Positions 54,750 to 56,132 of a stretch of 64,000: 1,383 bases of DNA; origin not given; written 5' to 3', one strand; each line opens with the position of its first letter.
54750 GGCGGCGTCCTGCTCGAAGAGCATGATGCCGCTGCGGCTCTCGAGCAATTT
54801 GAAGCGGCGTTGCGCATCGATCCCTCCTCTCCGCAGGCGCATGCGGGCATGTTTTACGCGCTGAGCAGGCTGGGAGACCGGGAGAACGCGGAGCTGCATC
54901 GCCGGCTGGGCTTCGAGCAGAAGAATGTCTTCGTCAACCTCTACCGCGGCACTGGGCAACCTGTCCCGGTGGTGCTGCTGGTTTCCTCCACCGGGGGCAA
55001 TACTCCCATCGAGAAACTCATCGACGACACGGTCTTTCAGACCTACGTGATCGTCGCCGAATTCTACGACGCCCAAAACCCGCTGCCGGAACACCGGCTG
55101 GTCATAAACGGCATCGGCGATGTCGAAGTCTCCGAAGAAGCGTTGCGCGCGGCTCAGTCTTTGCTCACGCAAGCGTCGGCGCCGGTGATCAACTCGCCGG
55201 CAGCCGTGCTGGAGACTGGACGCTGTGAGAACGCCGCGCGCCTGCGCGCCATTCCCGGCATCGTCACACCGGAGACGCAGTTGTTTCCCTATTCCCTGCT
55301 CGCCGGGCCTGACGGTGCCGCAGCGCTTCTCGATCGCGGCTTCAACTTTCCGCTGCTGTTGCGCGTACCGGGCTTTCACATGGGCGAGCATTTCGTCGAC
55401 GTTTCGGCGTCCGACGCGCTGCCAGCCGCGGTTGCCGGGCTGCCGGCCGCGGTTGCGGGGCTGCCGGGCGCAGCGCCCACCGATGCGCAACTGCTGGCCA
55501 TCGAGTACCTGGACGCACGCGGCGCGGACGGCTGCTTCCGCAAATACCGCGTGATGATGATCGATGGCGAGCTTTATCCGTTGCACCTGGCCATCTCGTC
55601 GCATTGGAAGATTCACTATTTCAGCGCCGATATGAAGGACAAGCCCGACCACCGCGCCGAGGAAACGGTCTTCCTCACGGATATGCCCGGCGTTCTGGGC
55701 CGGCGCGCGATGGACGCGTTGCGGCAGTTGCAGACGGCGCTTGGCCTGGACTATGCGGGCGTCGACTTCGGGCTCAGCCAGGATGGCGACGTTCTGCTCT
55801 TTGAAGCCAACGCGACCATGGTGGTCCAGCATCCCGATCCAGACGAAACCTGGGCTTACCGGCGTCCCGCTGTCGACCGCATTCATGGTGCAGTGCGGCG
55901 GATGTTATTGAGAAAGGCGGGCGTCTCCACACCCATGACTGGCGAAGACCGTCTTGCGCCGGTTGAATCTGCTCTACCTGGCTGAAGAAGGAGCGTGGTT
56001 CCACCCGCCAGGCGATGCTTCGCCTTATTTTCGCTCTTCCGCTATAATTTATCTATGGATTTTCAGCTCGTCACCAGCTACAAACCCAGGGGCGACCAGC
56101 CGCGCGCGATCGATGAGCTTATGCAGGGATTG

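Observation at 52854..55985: Single polypeptide fusing a PLP-dependent decarboxylase, TPR repeats and an ATP-grasp-like ligase domain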

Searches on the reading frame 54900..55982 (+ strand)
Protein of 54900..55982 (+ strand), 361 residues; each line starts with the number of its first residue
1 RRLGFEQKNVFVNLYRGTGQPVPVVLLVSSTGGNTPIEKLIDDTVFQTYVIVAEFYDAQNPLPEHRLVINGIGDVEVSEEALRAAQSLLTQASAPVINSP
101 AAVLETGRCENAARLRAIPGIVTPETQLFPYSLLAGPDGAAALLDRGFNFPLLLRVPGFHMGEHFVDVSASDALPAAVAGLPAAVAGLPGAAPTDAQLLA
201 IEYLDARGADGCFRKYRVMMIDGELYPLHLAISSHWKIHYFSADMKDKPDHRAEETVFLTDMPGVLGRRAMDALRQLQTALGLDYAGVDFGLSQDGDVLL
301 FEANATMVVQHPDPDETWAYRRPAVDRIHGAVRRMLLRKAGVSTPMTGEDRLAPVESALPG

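Call 7: search_solved_structures(query=window:54900-55982:+, max_evalue=10, show_alignments=3)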
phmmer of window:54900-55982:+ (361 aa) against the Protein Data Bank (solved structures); distinct sequences matched with E-value up to 10: 6.
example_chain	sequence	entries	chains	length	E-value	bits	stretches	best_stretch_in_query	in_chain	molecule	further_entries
8hz5_A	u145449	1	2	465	0.38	12.8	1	254-318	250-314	Biotin carboxylase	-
4hgr_A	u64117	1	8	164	0.4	12.8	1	183-218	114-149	Acylneuraminate cytidylyltransferase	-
4hgq_A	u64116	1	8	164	0.41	12.8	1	183-218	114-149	Acylneuraminate cytidylyltransferase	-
3e81_A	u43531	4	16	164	0.41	12.7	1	183-218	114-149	Acylneuraminate cytidylyltransferase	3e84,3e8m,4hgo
4q0w_A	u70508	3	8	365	2.2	10.4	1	52-131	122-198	DNA repair protein RAD2 | Rad2p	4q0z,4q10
4q0r_A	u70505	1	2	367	2.2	10.4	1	52-131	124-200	DNA repair protein RAD2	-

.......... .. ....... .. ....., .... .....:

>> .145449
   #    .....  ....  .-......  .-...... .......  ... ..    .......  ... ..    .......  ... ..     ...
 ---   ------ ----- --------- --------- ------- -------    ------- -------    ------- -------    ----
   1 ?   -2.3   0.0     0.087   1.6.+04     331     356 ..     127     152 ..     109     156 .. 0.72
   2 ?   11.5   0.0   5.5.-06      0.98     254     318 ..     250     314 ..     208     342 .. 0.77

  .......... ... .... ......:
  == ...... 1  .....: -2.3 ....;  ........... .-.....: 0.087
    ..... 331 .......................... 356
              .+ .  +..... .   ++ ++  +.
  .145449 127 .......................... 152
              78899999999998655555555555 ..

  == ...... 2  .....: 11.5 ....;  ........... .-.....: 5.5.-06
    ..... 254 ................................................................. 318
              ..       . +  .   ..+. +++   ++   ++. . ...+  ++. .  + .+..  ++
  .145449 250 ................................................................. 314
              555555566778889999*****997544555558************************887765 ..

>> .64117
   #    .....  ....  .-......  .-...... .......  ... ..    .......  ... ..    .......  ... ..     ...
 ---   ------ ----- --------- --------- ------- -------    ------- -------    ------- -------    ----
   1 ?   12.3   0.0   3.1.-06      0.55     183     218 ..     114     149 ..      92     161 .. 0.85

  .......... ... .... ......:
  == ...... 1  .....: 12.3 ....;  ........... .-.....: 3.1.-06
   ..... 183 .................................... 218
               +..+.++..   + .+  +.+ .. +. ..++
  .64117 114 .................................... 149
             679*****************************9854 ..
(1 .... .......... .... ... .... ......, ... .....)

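Call 9: find_homologous_proteins(query=window:54900-55982:+, max_evalue=0.001)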
Query window:54900-55982:+ (361 aa): 5068 proteins with E <= 0.001 among 8000 candidates; the best 120 are listed.
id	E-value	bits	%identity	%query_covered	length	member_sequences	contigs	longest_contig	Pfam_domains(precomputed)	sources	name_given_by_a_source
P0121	2.6e-166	571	74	100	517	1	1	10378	PF13432.13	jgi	jgi:tetratricopeptide (TPR) repeat protein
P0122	4.9e-152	524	69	96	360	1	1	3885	-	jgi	jgi:glutathione synthase/RimK-type ligase-like ATP-grasp enzyme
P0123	6.6e-150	517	71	94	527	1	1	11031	PF14559.13,PF00515.35,PF13424.13,PF13432.13,PF13428.13,PF13181.13,PF07719.24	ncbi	-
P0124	6.0e-149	514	67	97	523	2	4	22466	PF14559.13,PF13431.13,PF13414.13,PF00515.35,PF13424.13,PF13181.13,PF07719.24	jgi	jgi:tetratricopeptide (TPR) repeat protein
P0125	9.9e-148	510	66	96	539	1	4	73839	PF14559.13,PF13431.13,PF13414.13,PF00515.35,PF13424.13,PF13432.13,PF13428.13,PF13181.13,PF07719.24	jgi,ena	jgi:tetratricopeptide (TPR) repeat protein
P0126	2.6e-147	508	65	100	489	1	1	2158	-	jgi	jgi:hypothetical protein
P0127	6.8e-147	507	67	95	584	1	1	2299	PF07719.24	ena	-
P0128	1.2e-146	506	66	94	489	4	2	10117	PF14559.13,PF13431.13,PF00515.35,PF13424.13,PF13432.13,PF13428.13,PF13181.13,PF07719.24,PF13174.13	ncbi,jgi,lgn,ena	jgi:hypothetical protein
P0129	5.7e-145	501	64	99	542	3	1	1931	PF14559.13,PF13431.13,PF13424.13,PF13181.13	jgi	jgi:tetratricopeptide (TPR) repeat protein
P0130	1.7e-144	499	66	94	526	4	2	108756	PF14559.13,PF13431.13,PF13414.13,PF00515.35,PF13424.13,PF13428.13,PF13181.13,PF07719.24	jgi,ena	jgi:tetratricopeptide (TPR) repeat protein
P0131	6.8e-144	497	64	99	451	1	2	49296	PF14559.13,PF13428.13,PF07719.24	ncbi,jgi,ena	jgi:glutathione synthase/RimK-type ligase-like ATP-grasp enzyme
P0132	3.0e-143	495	67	94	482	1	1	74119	-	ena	-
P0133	9.0e-143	494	66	94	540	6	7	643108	PF14559.13,PF13414.13,PF00515.35,PF13424.13,PF13432.13,PF13428.13,PF13181.13,PF07719.24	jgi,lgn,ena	jgi:tetratricopeptide (TPR) repeat protein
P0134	9.3e-143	494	71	89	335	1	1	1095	-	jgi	jgi:hypothetical protein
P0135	1.7e-142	493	65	95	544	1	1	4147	PF14559.13,PF13431.13,PF13414.13,PF13432.13,PF13181.13,PF07719.24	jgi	jgi:Tetratricopeptide repeat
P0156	1.5e-138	480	64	93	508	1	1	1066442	PF14559.13,PF13414.13,PF00515.35,PF13181.13,PF07719.24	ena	-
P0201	1.5e-128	447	60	94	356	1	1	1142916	-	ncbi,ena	-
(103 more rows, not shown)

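Call 10: find_encoding_contigs(protein=P0156, flank=8000, max_places=3)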
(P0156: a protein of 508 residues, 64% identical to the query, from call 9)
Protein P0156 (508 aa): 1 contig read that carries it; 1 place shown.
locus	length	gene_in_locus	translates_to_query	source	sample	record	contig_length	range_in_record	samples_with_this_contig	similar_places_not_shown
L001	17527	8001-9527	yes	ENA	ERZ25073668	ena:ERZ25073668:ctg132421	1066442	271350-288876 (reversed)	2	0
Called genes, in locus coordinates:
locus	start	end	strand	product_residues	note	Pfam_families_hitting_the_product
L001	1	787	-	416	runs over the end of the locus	PF10282:Lactonase (faint)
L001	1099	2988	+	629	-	PF13292:DXP_synthase_N, PF02775:TPP_enzyme_C (weak), PF02779:Transket_pyr, PF02780:Transketolase_C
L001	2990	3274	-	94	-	PF04248:NTP_transf_9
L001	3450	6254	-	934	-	PF01751:Toprim, PF01131:Topoisom_bac, PF01396:Zn_ribbon_Top1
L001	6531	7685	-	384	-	PF02481:DNA_processg_A, PF17782:WHD_DprA (weak)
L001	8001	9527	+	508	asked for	PF00515:TPR_1 (faint), PF07719:TPR_2 (faint), PF13181:TPR_8 (faint), PF14559:TPR_19 (faint), PF13414:TPR_11 (faint)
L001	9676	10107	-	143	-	-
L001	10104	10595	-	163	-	PF00403:HMA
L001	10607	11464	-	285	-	-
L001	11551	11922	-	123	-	-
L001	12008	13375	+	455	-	PF00479:G6PD_N, PF02781:G6PD_C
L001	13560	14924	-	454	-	PF00069:Pkinase, PF07714:PK_Tyr_Ser-Thr, PF01636:APH (faint), PF03109:ABC1 (faint)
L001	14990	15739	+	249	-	PF00702:Hydrolase, PF13419:HAD_2, PF13242:Hydrolase_like (weak)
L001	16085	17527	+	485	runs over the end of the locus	PF13400:Tad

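Call 11: find_encoding_contigs(protein=P0133, flank=8000, max_places=3)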
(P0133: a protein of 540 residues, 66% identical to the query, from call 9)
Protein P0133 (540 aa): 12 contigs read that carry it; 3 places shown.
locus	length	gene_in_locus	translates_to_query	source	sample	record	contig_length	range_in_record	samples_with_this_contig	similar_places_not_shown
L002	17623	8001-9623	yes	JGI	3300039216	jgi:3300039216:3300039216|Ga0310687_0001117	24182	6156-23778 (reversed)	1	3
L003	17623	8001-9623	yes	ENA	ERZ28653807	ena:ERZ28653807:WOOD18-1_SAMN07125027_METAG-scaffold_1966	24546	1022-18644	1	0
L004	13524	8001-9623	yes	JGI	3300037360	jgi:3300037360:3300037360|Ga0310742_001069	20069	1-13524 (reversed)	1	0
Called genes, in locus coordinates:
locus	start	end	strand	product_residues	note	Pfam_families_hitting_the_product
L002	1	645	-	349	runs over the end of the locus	?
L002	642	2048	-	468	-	PF13742:tRNA_anti_2, PF01336:tRNA_anti-codon, PF02601:Exonuc_VII_L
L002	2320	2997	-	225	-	PF02223:Thymidylate_kin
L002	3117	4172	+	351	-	-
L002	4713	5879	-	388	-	PF20244:DUF6599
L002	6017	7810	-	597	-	PF13432:TPR_16, PF14559:TPR_19, PF13414:TPR_11, PF13432:TPR_16, PF14559:TPR_19, PF13424:TPR_12, PF13414:TPR_11, PF00515:TPR_1, +36 more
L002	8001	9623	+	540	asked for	PF00515:TPR_1 (faint), PF07719:TPR_2 (faint), PF13181:TPR_8 (faint), PF13424:TPR_12 (faint), PF13428:TPR_14 (faint), PF13414:TPR_11 (faint), PF13432:TPR_16 (faint), PF14559:TPR_19 (faint)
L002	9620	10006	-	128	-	PF07291:MauE (weak)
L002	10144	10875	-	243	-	-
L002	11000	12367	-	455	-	PF01134:GIDA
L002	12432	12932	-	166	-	PF00583:Acetyltransf_1, PF13673:Acetyltransf_10 (weak), PF13508:Acetyltransf_7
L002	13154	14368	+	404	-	PF13424:TPR_12 (faint), PF00515:TPR_1 (faint), PF07719:TPR_2 (faint), PF13181:TPR_8 (faint)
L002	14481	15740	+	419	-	PF03453:MoeA_N, PF00994:MoCF_biosynth, PF03454:MoeA_C (weak)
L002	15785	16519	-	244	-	PF02245:Pur_DNA_glyco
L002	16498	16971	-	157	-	PF00578:AhpC-TSA, PF08534:Redoxin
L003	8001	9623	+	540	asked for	PF00515:TPR_1 (faint), PF07719:TPR_2 (faint), PF13181:TPR_8 (faint), PF13424:TPR_12 (faint), PF13428:TPR_14 (faint), PF13414:TPR_11 (faint), PF13432:TPR_16 (faint), PF14559:TPR_19 (faint)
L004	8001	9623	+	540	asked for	PF00515:TPR_1 (faint), PF07719:TPR_2 (faint), PF13181:TPR_8 (faint), PF13424:TPR_12 (faint), PF13428:TPR_14 (faint), PF13414:TPR_11 (faint), PF13432:TPR_16 (faint), PF14559:TPR_19 (faint)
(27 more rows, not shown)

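Call 12: find_encoding_contigs(protein=P0201, flank=8000, max_places=3)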
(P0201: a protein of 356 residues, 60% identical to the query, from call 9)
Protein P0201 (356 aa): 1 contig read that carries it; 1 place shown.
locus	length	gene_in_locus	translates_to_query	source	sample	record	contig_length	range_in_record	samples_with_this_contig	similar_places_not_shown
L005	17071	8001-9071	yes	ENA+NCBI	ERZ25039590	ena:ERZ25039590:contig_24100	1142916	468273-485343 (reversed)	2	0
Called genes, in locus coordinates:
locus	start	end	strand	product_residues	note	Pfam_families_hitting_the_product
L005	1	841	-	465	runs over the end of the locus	PF00072:Response_reg, PF00158:Sigma54_activat, PF14532:Sigma54_activ_2, PF07728:AAA_5 (faint), PF25601:AAA_lid_14, PF02954:HTH_8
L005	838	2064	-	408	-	PF00989:PAS (weak), PF08448:PAS_4 (weak), PF00512:HisKA, PF02518:HATPase_c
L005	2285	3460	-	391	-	PF00158:Sigma54_activat, PF01078:Mg_chelatase (faint), PF14532:Sigma54_activ_2, PF07728:AAA_5 (faint), PF25601:AAA_lid_14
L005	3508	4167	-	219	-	-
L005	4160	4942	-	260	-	PF00072:Response_reg, PF00486:Trans_reg_C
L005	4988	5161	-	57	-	-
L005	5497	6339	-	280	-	PF13677:MotB_plug, PF00691:OmpA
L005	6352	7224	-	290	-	PF20560:MotA_N, PF01618:MotA_ExbB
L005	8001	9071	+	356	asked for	-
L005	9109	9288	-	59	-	-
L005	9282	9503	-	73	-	-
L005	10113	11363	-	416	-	PF01875:Memo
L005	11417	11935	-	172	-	-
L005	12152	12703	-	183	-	-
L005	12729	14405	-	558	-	PF13620:CarboxypepD_reg (faint)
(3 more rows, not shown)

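Call 19: search_solved_structures(query=A2, max_evalue=10, show_alignments=4)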
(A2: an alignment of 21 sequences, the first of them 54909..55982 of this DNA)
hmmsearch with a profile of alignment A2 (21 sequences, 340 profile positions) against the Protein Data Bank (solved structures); distinct sequences matched with E-value up to 10: 2.
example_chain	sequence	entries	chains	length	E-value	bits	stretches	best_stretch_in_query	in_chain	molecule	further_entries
2nc8_A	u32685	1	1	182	1.1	11.1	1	269-307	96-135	Lipoprotein LppM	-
8vig_A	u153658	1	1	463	1.7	10.5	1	304-324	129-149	Sulfoxide synthase EgtB-IV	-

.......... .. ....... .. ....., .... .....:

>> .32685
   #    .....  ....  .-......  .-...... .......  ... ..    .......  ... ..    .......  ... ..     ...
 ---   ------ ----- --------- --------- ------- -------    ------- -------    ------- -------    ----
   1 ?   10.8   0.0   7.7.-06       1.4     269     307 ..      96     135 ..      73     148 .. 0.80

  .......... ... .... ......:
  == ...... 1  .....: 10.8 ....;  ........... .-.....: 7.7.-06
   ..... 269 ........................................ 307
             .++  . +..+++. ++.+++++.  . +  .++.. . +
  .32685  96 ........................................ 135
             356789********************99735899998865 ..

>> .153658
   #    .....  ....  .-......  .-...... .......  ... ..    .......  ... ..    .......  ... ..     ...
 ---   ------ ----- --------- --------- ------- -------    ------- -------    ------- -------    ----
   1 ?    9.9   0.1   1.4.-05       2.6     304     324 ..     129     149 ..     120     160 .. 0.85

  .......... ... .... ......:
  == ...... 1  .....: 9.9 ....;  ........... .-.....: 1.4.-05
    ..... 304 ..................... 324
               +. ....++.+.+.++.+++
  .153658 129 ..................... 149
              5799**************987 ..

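Call 26: search_protein_representatives(protein=window:54900-55982:+)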
Query: 361 residues. Proteins with E-value up to 0.001 (for the whole library): 2696; up to 1e-10: 1786; up to 1e-30: 584. The best 150 are listed.
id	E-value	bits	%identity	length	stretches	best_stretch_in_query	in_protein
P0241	2.5e-188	641.7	53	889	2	13-343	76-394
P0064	1.2e-130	452.0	64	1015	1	2-324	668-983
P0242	7.5e-114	396.7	57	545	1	5-343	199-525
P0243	3.9e-109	381.2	56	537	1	1-342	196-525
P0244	7.8e-104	363.8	55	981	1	2-337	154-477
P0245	1.0e-101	356.8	52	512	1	1-341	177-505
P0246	1.9e-101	355.9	54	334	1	15-355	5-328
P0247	6.1e-101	354.3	55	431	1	17-341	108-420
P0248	3.3e-99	348.6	53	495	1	4-343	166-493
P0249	3.8e-98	345.1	52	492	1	2-342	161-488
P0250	3.9e-98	345.1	52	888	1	1-345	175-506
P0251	1.9e-97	342.8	52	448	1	3-339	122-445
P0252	5.3e-97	341.3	52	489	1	3-357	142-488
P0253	5.3e-97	341.3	52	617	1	21-340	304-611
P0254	1.9e-96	339.5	54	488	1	12-341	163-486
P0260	1.3e-90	320.4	51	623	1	1-342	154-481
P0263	1.0e-89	317.4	46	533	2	36-346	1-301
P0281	4.8e-82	292.1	43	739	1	3-346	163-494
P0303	1.3e-76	274.3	49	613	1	5-311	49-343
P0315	1.7e-74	267.3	52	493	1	13-323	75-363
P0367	1.0e-65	238.4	41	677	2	15-343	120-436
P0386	6.8e-63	229.1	48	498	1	14-297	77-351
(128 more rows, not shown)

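Call 41: find_related_loci(query=A2, collection=genome_contigs, flank=6000)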
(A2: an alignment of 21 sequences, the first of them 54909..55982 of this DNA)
Query A2 (358 aa) in genome_contigs; peptide patterns used: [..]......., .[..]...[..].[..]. (x = any residue, [..] = any of these).
599 stretches matched a pattern (row limit reached: there are more); 441 encode a relative of the query (tblastn E <= 1e-3); the best 80 are kept; 80 distinct loci.
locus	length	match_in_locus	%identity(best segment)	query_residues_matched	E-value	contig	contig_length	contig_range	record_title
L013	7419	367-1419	72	1-358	6e-176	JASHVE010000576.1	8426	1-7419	MAG: Acidobacteriaceae bacterium isolate JOPF197 JOPF_NEAR_contig_1504294, whole genome shotgun sequence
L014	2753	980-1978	66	2-342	4e-153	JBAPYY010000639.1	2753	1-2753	MAG: Terracidiphilus sp. isolate MFD00328_ilm_asm_bin13 k127_219514, whole genome shotgun sequence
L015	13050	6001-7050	64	2-358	2e-144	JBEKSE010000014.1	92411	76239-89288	MAG: Terracidiphilus sp. isolate SPRUCE 527 SPRUCE_527_14, whole genome shotgun sequence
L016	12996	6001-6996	65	2-340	2e-142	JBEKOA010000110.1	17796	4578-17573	MAG: Terracidiphilus sp. isolate SPRUCE 42 SPRUCE_42_110, whole genome shotgun sequence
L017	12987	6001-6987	65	2-337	4e-141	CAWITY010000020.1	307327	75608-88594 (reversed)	MAG: uncultured Acidobacteriaceae bacterium isolate MFD01689.bin.2.70 genome assembly, contig: contig_48319, whole genom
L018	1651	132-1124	64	2-339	8e-153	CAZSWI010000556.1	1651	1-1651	MAG TPA_asm: uncultured Acidobacterium sp. isolate binchicken_co3_218 genome assembly, contig: NODE_278505_length_1651_c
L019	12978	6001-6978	63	1-338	4e-139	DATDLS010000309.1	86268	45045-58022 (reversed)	MAG TPA_asm: Terracidiphilus sp. isolate SMAG_U390 k141_152795, whole genome shotgun sequence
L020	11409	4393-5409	62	1-349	2e-137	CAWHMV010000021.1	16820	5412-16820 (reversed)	MAG: uncultured Acidobacteriaceae bacterium isolate MFD00731.bin.1.211 genome assembly, contig: contig_67465, whole geno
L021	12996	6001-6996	61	2-340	2e-129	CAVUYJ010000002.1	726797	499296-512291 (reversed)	MAG: uncultured Acidobacteriaceae bacterium isolate MFD05705.bin.1.33 genome assembly, contig: contig_14725, whole genom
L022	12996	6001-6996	60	2-340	2e-128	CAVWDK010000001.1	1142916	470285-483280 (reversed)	MAG: uncultured Acidobacteriaceae bacterium isolate MFD09286.bin.2.19 genome assembly, contig: contig_24100, whole genom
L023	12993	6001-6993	64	2-339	5e-136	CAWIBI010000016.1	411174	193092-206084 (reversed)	MAG: uncultured Acidobacteriaceae bacterium isolate MFD01248.bin.1.83 genome assembly, contig: contig_14821, whole genom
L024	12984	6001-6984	55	1-340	2e-124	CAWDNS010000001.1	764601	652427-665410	MAG: uncultured Acidobacteriota bacterium isolate MFD03399.bin.1.9 genome assembly, contig: contig_10035, whole genome s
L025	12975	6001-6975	59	1-338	9e-125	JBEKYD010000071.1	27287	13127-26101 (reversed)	MAG: Bryobacteraceae bacterium isolate SPRUCE 667 SPRUCE_667_71, whole genome shotgun sequence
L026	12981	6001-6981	57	1-340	3e-124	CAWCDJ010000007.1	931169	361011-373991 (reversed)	MAG: Bryobacterales bacterium isolate MFD05502.bin.1.198 genome assembly, contig: contig_6566, whole genome shotgun sequ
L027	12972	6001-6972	57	2-337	2e-124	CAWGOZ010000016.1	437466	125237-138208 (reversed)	MAG: Bryobacterales bacterium isolate MFD04540.bin.1.152 genome assembly, contig: contig_52674, whole genome shotgun seq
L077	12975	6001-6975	55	1-337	1e-109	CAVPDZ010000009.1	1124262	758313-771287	MAG: uncultured Alphaproteobacteria bacterium isolate MFD00008.bin.2.103 genome assembly, contig: contig_20240, whole ge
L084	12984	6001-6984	51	1-340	1e-107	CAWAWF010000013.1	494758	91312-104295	MAG: uncultured Alphaproteobacteria bacterium isolate MFD05513.bin.2.194 genome assembly, contig: contig_54457, whole ge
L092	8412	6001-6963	51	2-334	7e-106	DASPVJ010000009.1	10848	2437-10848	MAG TPA_asm: Xanthobacteraceae bacterium isolate SMAG_U12326 k141_1426299, whole genome shotgun sequence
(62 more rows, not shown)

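Call 48: search_protein_families(library=pfam, proteins=[L092:2989-4344:+, L092:4415-5518:+, L092:6903-7940:+, L026:4408-5454:+, L026:8471-9850:+, L026:9810-11159:+, L026:10570-11826:+, L084:7015-7638:+, L084:7645-8922:+, L084:3393-4250:+], max_evalue=0.01)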
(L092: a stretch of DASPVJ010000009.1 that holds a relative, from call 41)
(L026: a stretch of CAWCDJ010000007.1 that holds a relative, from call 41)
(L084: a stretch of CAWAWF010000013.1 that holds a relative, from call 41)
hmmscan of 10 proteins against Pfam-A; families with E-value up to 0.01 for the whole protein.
L092:2989-4344:+ (452 aa): 0 families

L092:4415-5518:+ (368 aa): 3 families
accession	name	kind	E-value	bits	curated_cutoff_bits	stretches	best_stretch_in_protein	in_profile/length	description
PF13640.12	2OG-FeII_Oxy_3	-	1.2e-09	39.5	27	1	247-332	3-97/98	2OG-Fe(II) oxygenase superfamily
PF00578.27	AhpC-TSA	-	2.7e-09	37.4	26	1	6-115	2-117/124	AhpC/TSA family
PF08534.16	Redoxin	-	0.00046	20.4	26.6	1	6-114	3-123/148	Redoxin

L092:6903-7940:+ (346 aa): 0 families

L026:4408-5454:+ (349 aa): 2 families
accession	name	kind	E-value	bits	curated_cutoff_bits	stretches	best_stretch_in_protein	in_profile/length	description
PF13519.12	VWA_2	-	1.4e-06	29.3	27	1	121-229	3-106/107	von Willebrand factor type A domain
PF05762.20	VWA_CoxE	-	0.00024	21.1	26.4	1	113-248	53-178/222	VWA domain containing CoxE-like protein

L026:8471-9850:+ (460 aa): 0 families

L026:9810-11159:+ (450 aa): 0 families

L026:10570-11826:+ (419 aa): 0 families

L084:7015-7638:+ (208 aa): 1 family
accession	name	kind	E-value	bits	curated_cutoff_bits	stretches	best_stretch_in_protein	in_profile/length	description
PF00551.24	Formyl_trans_N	-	1.9e-08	34.7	26.1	1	60-136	90-167/181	Formyl transferase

L084:7645-8922:+ (426 aa): 0 families

L084:3393-4250:+ (286 aa): 2 families
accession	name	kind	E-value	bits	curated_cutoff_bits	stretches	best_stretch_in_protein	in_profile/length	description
PF00669.25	Flagellin_N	-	2e-19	70.5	26.6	1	31-153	12-135/139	Bacterial flagellin N-terminal helical region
PF00700.27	Flagellin_C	-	1.3e-05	25.8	23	1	203-285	4-86/86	Bacterial flagellin C-terminal helical region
